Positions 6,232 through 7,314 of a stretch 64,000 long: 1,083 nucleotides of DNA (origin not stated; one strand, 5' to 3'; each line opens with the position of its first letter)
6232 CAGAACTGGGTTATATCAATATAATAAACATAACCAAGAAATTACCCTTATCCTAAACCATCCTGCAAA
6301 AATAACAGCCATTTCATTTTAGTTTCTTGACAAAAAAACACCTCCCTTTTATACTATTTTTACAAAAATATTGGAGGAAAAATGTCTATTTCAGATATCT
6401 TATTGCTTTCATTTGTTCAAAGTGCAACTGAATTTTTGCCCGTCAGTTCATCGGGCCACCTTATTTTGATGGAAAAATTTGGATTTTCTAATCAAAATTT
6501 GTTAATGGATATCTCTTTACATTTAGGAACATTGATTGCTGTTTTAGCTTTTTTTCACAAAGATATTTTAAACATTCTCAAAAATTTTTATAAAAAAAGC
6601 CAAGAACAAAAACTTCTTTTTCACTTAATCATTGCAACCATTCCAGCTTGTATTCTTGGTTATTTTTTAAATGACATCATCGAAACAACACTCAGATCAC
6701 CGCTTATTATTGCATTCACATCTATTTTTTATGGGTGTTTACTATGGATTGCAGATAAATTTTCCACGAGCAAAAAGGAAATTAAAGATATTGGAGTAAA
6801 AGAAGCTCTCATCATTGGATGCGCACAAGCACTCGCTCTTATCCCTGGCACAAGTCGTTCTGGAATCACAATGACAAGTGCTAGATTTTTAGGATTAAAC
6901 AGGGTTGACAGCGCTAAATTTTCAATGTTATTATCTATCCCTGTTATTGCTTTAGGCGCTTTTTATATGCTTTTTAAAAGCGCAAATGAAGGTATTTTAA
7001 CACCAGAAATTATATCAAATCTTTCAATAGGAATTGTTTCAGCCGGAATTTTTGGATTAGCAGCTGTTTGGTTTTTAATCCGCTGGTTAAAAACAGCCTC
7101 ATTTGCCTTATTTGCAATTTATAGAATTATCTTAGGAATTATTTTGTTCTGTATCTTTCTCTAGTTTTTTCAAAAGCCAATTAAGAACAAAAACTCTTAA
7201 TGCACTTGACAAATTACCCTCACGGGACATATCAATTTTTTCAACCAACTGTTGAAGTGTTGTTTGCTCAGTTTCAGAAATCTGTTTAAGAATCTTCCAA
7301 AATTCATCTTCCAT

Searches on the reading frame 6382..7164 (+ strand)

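Call 56: search_protein_families(library=pfam, proteins=[window:6382-7164:+], max_evalue=0.00001)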
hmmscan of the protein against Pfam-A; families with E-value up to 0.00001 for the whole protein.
window:6382-7164:+ (260 aa): 1 family
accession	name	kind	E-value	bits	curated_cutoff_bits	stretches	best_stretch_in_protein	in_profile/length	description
PF02673.24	BacA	-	9.9e-75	252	33.4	1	7-254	2-257/257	Bacitracin resistance protein BacA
